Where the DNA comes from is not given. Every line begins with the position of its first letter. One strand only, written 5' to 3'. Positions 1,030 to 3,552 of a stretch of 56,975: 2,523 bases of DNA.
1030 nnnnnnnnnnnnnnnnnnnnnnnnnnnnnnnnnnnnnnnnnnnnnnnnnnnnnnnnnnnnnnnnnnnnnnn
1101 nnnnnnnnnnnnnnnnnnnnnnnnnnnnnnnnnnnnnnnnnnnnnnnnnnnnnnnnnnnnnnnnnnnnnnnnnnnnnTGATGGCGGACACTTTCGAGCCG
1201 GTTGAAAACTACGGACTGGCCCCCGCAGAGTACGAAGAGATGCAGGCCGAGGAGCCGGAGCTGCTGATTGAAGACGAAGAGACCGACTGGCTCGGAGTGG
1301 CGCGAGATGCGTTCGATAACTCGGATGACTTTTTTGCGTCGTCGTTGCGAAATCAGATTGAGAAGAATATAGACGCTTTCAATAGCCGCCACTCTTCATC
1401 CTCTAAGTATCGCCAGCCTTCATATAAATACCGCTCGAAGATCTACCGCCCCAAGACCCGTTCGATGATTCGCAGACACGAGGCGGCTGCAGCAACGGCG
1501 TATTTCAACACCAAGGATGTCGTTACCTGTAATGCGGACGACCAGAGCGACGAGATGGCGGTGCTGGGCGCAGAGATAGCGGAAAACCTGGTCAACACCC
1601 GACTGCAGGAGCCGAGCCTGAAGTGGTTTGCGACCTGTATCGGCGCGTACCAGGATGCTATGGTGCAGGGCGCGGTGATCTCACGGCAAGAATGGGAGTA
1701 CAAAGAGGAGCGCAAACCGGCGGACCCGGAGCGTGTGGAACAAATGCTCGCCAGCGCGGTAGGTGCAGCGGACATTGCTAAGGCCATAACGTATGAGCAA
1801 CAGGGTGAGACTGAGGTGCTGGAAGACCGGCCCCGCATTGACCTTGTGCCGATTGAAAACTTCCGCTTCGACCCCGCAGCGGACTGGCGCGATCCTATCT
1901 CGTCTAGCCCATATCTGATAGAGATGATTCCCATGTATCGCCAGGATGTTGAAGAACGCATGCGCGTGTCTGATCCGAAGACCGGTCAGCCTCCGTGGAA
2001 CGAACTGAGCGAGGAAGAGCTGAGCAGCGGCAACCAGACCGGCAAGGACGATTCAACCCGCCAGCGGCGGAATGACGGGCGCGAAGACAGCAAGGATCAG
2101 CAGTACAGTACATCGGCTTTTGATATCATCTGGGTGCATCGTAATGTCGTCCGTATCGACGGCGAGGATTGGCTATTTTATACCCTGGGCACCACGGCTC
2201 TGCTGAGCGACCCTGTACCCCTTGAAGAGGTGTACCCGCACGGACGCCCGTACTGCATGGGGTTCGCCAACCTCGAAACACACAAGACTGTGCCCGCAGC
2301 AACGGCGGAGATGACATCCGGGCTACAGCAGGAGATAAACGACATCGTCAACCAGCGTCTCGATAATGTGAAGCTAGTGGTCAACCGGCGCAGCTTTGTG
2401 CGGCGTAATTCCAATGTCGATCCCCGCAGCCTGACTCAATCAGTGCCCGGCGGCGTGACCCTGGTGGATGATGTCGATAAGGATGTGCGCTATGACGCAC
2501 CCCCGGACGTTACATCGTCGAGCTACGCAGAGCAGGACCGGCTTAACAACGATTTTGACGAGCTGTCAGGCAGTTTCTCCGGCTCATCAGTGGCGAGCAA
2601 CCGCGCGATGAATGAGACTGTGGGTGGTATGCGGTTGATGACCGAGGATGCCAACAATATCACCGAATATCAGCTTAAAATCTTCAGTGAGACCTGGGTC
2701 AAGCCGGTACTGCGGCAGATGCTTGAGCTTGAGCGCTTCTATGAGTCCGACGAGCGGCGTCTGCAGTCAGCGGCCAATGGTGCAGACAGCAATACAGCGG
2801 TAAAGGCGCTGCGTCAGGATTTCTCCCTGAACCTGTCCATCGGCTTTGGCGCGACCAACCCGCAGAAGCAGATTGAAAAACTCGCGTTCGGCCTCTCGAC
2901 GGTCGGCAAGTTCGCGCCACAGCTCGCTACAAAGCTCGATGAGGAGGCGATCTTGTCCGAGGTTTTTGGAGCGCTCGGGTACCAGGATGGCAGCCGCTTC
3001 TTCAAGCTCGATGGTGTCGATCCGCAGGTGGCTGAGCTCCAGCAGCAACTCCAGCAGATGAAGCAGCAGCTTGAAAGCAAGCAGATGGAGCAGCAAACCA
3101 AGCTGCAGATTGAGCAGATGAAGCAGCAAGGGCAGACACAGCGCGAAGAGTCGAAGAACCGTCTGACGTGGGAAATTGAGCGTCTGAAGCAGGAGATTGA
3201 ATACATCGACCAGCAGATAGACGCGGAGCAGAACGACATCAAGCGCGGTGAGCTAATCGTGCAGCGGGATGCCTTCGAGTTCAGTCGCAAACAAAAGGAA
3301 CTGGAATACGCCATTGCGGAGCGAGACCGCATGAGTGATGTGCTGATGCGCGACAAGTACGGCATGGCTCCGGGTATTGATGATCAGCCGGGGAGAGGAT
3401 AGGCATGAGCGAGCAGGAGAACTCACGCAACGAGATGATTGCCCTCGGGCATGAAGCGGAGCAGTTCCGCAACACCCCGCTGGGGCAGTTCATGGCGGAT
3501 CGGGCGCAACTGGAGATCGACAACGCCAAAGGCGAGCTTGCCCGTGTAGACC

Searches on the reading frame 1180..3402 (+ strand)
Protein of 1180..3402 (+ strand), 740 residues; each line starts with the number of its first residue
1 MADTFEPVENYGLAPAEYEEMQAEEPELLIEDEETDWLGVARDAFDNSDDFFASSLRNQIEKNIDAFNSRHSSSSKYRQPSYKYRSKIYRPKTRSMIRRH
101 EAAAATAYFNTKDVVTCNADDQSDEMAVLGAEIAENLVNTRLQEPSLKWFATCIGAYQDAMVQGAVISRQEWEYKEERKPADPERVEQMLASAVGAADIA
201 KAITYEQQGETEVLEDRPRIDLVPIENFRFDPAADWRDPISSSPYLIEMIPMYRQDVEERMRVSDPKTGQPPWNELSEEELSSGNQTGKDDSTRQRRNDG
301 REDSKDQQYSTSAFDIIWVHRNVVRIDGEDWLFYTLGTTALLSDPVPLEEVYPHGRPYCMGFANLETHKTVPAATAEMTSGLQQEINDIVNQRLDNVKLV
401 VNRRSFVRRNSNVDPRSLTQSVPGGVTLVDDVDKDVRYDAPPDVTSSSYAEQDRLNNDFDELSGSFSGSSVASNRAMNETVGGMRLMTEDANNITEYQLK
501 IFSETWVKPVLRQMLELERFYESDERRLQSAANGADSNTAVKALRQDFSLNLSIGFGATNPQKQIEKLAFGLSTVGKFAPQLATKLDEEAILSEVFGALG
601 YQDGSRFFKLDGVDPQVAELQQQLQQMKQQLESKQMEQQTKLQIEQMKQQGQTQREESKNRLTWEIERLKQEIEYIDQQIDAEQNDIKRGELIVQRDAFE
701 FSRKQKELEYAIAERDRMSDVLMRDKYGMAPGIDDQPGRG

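Call 29: search_protein_families(library=pfam, proteins=[window:1180-3402:+], max_evalue=0.001)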
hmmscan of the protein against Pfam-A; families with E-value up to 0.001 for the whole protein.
window:1180-3402:+ (740 aa): 1 family
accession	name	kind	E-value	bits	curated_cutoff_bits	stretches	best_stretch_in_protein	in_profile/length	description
PF23899.1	SU10_portal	-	2.4e-37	129.1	30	1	44-639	8-580/593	Phage SU10 portal protein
